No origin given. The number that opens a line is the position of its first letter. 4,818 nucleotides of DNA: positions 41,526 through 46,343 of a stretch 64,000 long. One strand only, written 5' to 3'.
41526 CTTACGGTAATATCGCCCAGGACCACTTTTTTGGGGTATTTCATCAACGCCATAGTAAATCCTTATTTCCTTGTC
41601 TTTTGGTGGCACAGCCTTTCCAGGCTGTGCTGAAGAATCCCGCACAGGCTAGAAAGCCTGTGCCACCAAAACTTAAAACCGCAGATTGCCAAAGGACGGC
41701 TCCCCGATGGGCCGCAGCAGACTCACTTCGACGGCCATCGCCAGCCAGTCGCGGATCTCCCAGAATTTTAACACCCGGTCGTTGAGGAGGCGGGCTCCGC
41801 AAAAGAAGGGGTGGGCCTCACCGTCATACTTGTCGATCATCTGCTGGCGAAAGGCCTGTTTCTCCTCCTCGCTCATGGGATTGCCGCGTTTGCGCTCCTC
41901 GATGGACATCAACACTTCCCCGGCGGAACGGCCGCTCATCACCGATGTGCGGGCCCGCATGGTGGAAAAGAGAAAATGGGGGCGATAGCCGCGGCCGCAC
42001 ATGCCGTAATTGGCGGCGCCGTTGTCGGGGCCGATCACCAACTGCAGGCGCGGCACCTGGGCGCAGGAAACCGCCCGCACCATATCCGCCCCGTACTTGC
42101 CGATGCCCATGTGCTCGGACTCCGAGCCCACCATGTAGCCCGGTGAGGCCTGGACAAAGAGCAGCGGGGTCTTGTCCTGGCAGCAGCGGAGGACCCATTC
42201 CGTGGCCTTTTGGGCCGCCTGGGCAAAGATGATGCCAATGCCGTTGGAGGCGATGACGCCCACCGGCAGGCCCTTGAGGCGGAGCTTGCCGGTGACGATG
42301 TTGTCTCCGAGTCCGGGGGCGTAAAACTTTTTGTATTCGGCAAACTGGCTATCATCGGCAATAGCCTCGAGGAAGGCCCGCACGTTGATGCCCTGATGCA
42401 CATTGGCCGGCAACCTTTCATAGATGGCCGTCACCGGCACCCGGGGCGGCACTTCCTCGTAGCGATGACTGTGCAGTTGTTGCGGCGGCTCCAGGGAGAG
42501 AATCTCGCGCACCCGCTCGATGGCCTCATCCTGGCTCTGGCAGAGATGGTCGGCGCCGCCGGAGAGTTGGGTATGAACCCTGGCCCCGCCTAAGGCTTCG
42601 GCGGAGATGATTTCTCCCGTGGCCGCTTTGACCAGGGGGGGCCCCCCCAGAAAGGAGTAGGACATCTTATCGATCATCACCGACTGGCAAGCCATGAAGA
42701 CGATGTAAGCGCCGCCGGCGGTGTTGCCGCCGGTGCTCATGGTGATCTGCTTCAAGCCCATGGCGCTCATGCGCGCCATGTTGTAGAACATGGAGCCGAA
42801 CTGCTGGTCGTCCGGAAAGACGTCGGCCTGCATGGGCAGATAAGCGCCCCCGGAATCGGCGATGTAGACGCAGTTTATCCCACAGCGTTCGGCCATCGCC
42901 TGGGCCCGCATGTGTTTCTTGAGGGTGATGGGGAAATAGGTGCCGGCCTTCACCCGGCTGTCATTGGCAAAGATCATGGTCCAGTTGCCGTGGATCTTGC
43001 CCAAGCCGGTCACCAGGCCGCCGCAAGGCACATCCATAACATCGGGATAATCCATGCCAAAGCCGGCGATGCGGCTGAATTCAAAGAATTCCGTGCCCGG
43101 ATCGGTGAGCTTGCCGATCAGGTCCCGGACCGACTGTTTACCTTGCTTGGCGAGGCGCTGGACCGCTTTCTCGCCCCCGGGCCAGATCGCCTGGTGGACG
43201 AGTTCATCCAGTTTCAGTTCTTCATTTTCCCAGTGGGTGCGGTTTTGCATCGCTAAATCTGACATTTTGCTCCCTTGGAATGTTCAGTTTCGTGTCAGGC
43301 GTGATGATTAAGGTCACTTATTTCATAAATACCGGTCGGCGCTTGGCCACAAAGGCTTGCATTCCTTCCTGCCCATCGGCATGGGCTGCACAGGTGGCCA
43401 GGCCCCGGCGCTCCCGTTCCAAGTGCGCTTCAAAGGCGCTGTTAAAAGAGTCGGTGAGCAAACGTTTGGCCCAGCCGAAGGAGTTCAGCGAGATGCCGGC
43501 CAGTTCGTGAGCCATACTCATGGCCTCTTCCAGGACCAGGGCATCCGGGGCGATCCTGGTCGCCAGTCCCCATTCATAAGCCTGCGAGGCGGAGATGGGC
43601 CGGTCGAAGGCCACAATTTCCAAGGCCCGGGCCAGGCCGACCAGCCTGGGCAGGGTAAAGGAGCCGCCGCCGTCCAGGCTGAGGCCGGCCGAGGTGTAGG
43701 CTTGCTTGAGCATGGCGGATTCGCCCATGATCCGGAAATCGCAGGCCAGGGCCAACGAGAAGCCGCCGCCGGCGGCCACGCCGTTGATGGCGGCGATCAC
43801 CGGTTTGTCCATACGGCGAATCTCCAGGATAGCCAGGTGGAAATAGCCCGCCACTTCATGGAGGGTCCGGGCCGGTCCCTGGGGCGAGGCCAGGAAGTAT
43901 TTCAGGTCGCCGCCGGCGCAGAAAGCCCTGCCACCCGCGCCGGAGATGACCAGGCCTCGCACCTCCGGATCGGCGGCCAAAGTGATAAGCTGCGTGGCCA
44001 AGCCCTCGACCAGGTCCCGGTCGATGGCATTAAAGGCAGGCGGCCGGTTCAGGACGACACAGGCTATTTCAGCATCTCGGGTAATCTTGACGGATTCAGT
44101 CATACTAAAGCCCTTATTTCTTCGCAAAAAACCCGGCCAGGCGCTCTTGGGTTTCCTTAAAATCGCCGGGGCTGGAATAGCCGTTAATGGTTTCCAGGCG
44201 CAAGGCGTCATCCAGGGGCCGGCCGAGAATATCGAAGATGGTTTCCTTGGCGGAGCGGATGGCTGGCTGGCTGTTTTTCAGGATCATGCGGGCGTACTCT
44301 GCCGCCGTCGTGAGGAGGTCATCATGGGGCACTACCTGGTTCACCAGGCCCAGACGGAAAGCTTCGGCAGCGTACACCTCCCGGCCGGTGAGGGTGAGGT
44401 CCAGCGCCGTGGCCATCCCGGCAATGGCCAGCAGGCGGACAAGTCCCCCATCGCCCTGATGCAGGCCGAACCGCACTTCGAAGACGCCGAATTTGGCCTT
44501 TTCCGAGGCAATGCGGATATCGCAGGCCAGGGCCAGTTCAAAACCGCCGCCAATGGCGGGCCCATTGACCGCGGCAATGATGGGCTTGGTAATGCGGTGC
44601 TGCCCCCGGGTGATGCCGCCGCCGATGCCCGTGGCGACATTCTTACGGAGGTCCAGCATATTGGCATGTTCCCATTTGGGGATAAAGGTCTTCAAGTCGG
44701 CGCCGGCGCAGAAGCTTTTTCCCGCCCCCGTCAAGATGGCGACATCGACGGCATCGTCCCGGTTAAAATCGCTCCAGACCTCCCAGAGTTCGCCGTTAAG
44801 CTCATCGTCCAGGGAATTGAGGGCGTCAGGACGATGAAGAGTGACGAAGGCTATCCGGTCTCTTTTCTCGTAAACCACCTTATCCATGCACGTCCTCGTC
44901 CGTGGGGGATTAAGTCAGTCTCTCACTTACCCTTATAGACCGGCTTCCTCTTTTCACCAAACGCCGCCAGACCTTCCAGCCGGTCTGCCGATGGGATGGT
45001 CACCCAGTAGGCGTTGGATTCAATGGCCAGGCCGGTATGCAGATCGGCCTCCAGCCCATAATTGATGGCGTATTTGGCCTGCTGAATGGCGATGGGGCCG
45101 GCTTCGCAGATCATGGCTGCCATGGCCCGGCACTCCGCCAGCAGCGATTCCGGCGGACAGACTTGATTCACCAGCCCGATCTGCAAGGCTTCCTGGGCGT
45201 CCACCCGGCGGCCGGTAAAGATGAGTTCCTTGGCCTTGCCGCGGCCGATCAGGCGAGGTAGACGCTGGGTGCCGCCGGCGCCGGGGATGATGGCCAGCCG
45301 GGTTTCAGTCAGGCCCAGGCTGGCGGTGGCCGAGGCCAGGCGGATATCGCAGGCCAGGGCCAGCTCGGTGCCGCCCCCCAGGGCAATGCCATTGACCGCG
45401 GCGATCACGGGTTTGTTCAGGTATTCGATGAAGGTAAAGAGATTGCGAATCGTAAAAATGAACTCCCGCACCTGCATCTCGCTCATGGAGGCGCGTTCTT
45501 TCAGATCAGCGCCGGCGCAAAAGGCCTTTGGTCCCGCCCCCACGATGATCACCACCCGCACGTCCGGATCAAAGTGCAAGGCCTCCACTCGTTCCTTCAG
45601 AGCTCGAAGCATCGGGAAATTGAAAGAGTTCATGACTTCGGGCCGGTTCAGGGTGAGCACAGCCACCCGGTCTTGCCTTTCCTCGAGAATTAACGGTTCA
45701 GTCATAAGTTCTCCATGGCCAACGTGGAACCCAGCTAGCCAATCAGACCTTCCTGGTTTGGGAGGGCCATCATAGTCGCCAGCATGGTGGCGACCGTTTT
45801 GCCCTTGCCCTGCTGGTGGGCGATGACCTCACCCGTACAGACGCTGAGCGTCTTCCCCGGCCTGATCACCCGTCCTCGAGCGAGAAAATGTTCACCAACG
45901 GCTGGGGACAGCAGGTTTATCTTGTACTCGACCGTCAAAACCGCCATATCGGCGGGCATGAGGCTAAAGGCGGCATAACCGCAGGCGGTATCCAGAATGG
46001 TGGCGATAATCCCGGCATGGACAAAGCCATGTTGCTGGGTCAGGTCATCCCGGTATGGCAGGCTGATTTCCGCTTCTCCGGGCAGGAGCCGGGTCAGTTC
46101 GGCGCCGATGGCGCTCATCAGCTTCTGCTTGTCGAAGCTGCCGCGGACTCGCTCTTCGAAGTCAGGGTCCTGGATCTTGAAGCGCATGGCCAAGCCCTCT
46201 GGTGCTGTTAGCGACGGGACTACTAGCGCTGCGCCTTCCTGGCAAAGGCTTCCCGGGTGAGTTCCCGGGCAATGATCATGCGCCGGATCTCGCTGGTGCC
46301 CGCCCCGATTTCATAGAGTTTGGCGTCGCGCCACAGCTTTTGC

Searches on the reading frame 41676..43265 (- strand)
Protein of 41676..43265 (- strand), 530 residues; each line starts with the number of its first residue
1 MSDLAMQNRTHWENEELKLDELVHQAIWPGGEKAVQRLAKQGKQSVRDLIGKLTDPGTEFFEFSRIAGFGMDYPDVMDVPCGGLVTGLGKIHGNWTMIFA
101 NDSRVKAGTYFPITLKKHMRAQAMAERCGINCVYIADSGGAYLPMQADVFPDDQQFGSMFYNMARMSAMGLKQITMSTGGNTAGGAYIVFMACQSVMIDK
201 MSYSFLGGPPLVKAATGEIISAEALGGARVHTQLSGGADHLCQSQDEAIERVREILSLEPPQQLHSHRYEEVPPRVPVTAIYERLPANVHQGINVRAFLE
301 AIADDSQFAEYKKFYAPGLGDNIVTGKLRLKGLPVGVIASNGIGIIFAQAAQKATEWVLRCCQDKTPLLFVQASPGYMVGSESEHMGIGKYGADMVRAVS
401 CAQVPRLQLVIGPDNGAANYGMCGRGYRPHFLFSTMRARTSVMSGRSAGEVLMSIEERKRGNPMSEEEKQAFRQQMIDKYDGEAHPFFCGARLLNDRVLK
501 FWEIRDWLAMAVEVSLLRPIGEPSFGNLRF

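Call 30: search_protein_families(library=pfam, proteins=[window:41676-43265:-], max_evalue=0.001)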
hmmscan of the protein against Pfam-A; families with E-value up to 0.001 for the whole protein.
window:41676-43265:- (530 aa): 2 families
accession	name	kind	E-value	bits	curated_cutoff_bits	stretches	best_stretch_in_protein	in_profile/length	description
PF01039.27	Carboxyl_trans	-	3.1e-100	336.6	22.3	1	40-516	4-479/493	Carboxyl transferase domain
PF03255.19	ACCA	-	6.1e-07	29.3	23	1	106-205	124-220/310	Acetyl co-enzyme A carboxylase carboxyltransferase-like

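Call 34: list_cluster_members(proteins=[window:41676-43265:-, window:46226-47407:-, window:36010-37431:-, window:10713-11300:-, window:7893-9374:-, window:24369-26708:-, window:62844-63941:-])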
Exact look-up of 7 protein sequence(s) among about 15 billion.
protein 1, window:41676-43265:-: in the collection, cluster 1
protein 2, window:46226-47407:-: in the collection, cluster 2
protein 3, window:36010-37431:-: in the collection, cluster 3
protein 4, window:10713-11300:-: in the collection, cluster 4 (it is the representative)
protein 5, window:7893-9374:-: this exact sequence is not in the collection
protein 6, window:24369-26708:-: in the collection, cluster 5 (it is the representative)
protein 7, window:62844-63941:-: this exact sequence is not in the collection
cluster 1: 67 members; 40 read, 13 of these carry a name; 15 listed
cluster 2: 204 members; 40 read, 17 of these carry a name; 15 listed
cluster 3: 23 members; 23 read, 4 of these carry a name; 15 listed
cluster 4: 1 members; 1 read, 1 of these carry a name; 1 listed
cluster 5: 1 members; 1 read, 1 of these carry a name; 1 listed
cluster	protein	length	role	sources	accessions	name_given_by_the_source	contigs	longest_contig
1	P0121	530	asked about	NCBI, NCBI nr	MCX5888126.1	MAG: propionyl-CoA carboxylase [Deltaproteobacteria bacterium] | propionyl-CoA carboxylase [Deltaproteobacteria bacterium]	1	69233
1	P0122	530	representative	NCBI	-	-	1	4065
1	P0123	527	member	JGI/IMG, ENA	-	3-methylcrotonyl-CoA carboxylase beta subunit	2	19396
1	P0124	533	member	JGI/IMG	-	3-methylcrotonyl-CoA carboxylase beta subunit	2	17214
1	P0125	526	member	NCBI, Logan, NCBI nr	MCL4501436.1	MAG: propionyl-CoA carboxylase [Deltaproteobacteria bacterium] | propionyl-CoA carboxylase [Deltaproteobacteria bacterium]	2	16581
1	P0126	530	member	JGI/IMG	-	3-methylcrotonyl-CoA carboxylase beta subunit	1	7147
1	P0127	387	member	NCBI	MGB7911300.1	MAG: carboxyl transferase domain-containing protein, partial [Desulfobaccales bacterium]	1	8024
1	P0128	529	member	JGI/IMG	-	3-methylcrotonyl-CoA carboxylase beta subunit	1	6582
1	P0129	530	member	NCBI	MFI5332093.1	MAG: acyl-CoA carboxylase subunit beta [Desulfobaccales bacterium]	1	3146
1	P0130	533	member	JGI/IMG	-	3-methylcrotonyl-CoA carboxylase beta subunit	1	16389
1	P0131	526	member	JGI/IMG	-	3-methylcrotonyl-CoA carboxylase beta subunit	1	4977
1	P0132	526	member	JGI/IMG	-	3-methylcrotonyl-CoA carboxylase beta subunit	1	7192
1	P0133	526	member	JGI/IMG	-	3-methylcrotonyl-CoA carboxylase beta subunit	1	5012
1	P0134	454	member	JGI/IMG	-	3-methylcrotonyl-CoA carboxylase beta subunit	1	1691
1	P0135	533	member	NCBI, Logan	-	-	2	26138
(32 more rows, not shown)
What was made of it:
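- The source is a MAG contig of 69,233 bp (call 34).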

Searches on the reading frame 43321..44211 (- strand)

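Call 53: search_protein_families(library=pfam, proteins=[window:43321-44211:-], max_evalue=0.001)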
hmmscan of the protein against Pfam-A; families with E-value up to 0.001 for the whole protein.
window:43321-44211:- (297 aa): 2 families
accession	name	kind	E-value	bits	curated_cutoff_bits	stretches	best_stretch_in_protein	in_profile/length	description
PF00378.25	ECH_1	-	2.2e-51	175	27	1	46-295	3-248/251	Enoyl-CoA hydratase/isomerase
PF16113.10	ECH_2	-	1.2e-32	114.2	27.2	1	50-224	2-175/335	Enoyl-CoA hydratase/isomerase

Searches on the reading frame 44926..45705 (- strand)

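Call 53: search_protein_families(library=pfam, proteins=[window:44926-45705:-], max_evalue=0.001)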
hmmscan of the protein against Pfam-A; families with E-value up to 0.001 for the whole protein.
window:44926-45705:- (260 aa): 2 families
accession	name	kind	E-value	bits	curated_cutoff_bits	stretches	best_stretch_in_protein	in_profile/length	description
PF00378.25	ECH_1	-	4e-69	233.2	27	1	10-259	2-250/251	Enoyl-CoA hydratase/isomerase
PF16113.10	ECH_2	-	1.2e-36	127.3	27.2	1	15-192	2-181/335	Enoyl-CoA hydratase/isomerase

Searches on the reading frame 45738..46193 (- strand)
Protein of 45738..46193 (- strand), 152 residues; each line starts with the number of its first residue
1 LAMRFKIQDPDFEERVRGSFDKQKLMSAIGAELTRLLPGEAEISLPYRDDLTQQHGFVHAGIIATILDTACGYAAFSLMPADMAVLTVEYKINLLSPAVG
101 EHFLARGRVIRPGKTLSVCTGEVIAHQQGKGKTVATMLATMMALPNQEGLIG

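Call 53: search_protein_families(library=pfam, proteins=[window:45738-46193:-], max_evalue=0.001)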
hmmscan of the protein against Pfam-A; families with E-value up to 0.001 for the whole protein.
window:45738-46193:- (152 aa): 3 families
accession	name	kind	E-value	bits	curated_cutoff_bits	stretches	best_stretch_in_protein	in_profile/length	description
PF03061.28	4HBT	-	1.7e-12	47.9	20.6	1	55-130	1-77/79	Thioesterase superfamily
PF13622.12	4HBT_3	-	7.2e-05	23.4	24.3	1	53-142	7-83/83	Acyl-CoA thioesterase N-terminal domain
PF14539.12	DUF4442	-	0.00013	22.7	25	1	27-101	17-91/132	Domain of unknown function (DUF4442)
